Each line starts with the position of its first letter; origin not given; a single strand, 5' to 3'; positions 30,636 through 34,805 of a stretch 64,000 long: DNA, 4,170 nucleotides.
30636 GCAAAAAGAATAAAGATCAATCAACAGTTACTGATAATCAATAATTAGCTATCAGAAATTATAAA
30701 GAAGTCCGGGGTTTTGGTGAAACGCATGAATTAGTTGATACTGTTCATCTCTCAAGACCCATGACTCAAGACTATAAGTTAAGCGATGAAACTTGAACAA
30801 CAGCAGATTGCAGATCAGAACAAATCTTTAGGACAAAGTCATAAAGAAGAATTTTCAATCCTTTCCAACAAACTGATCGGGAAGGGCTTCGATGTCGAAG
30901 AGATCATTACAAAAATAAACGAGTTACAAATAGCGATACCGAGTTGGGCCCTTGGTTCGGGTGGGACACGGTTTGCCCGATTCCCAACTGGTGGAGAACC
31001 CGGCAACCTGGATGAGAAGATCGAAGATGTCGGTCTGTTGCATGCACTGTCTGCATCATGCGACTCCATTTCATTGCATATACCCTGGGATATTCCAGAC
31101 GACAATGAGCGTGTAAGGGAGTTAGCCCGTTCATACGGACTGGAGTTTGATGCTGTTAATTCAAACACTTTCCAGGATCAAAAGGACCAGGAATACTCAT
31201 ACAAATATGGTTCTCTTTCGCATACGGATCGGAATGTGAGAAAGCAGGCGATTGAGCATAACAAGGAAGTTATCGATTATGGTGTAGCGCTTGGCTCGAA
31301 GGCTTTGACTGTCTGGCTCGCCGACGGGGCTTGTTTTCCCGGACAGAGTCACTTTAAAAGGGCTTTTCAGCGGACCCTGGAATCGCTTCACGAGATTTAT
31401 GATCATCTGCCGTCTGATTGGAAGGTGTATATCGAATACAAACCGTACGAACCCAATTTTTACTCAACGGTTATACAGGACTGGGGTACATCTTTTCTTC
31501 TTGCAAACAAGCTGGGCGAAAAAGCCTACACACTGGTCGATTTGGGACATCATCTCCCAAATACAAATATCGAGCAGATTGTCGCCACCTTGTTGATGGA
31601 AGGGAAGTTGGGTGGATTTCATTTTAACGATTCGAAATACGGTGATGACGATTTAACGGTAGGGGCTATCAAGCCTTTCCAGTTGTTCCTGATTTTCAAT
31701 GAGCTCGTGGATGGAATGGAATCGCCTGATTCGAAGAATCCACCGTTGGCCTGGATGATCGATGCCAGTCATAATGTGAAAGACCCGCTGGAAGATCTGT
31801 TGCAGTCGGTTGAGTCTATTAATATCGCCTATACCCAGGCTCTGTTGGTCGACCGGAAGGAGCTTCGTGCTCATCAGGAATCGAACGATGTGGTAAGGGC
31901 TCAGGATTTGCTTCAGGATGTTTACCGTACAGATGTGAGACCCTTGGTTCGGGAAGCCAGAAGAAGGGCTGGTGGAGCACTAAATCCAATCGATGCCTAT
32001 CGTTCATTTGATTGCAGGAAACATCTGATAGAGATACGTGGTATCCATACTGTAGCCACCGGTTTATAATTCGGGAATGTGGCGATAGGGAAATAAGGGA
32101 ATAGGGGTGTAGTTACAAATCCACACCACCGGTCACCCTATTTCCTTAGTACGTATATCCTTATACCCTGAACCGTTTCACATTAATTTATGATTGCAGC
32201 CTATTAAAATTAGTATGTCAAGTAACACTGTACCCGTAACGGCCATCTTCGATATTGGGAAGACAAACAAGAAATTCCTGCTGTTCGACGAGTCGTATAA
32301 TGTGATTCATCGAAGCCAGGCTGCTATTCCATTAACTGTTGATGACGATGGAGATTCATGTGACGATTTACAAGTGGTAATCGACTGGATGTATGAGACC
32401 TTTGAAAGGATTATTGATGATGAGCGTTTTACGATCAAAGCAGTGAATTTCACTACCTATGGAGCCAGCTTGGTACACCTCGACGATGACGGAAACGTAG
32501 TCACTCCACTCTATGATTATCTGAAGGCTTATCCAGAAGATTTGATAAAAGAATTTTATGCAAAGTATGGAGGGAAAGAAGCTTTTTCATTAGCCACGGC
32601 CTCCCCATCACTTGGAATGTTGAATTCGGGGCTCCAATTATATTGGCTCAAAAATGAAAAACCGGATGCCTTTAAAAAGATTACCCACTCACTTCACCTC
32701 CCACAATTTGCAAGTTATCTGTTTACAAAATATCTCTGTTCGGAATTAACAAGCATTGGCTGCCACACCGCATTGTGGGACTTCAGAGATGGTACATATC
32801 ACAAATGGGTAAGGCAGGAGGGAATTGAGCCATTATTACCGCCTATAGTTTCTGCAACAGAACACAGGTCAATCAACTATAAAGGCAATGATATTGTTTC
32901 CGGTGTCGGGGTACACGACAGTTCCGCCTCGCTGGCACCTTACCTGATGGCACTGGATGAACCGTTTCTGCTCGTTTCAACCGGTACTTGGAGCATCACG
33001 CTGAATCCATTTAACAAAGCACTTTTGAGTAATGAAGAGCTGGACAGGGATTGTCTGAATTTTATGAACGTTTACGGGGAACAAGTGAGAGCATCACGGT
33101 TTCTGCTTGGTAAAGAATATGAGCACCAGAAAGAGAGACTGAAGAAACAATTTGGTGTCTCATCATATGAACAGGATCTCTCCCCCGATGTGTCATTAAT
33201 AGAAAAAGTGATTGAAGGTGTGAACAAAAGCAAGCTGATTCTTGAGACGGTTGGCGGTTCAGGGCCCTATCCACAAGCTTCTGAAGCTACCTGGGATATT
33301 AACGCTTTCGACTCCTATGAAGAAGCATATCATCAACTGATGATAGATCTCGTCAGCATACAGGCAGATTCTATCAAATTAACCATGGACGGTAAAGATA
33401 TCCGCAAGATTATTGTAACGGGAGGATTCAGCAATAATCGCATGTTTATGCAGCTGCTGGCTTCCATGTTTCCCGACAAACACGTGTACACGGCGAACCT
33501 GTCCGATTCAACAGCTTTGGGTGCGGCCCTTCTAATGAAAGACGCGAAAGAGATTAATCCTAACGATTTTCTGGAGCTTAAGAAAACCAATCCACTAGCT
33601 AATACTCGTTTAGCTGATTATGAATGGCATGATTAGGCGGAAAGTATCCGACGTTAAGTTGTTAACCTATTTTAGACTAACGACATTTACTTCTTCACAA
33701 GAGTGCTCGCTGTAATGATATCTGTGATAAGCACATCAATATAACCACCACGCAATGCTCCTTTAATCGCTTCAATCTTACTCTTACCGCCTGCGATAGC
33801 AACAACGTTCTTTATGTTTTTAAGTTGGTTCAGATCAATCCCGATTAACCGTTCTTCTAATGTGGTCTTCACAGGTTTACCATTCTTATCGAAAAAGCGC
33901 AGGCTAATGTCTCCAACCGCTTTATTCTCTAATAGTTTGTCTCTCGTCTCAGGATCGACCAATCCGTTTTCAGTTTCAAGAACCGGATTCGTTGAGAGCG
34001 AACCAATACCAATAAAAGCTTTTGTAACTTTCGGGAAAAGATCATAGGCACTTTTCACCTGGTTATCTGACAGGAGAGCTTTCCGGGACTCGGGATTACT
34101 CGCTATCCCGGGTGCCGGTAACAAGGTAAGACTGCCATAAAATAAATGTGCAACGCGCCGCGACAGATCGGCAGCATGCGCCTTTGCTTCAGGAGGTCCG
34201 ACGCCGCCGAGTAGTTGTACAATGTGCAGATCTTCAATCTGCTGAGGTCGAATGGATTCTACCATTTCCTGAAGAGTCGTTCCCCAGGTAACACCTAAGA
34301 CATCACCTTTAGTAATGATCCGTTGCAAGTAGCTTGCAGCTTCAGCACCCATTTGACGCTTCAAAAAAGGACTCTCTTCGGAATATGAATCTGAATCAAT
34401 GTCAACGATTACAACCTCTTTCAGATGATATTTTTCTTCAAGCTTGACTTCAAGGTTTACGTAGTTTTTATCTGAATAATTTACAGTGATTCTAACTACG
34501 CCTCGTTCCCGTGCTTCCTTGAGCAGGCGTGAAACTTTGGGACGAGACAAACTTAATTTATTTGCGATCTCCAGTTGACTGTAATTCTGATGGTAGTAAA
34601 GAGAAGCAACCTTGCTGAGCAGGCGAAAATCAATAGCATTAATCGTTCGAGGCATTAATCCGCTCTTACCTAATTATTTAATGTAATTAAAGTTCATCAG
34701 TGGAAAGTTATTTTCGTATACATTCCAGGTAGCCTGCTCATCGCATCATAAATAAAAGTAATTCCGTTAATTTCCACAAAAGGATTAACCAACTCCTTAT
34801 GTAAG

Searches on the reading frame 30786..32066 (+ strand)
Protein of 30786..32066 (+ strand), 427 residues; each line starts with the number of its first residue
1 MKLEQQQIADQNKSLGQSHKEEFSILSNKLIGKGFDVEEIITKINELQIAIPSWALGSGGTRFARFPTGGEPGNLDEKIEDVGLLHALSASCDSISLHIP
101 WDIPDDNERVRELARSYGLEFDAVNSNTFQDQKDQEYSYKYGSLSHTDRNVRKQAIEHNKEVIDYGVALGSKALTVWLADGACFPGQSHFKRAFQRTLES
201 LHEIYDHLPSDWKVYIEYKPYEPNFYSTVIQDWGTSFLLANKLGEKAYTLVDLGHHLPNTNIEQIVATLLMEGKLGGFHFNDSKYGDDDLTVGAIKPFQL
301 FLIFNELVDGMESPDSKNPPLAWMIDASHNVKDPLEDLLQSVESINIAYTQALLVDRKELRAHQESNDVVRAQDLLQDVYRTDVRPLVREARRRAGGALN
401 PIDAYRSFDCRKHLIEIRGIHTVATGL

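Call 36: search_protein_families(library=pfam, proteins=[window:30786-32066:+], max_evalue=0.00001)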
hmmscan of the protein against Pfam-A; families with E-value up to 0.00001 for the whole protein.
window:30786-32066:+ (427 aa): 1 family
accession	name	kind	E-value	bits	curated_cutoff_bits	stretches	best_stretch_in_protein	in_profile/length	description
PF01261.30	AP_endonuc_2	-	3.8e-11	43.6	31.1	1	99-289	21-194/249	Xylose isomerase-like TIM barrel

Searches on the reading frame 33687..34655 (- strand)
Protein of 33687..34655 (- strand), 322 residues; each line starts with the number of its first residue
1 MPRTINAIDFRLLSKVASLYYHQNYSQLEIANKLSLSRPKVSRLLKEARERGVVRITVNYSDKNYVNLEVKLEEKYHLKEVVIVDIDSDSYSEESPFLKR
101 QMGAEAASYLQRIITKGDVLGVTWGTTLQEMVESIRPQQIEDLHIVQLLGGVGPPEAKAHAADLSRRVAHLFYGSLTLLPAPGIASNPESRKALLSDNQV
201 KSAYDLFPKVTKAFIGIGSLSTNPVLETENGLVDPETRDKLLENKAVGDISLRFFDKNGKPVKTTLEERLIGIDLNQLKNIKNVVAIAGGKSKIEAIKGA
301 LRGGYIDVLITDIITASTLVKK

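Call 6: search_protein_families(library=pfam, proteins=[window:33687-34655:-])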
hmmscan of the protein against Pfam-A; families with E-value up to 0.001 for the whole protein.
window:33687-34655:- (322 aa): 6 families
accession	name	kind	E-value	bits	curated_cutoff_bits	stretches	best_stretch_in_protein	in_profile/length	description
PF04198.19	Sugar-bind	-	1.4e-72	244.4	27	1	65-320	6-256/257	Putative sugar-binding domain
PF13412.12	HTH_24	-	7.8e-05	22.6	21.9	1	22-55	15-48/48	Winged helix-turn-helix DNA-binding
PF04545.22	Sigma70_r4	-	8.6e-05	22.4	24.1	1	18-51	14-47/50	Sigma-70, region 4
PF13730.12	HTH_36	-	0.00013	22.2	25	1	5-52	3-53/55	Helix-turn-helix domain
PF13545.12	HTH_Crp_2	-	0.00014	22.2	27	1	24-55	22-53/70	Crp-like helix-turn-helix domain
PF13744.12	HTH_37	-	0.00037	20.7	27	1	11-48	18-55/80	Helix-turn-helix domain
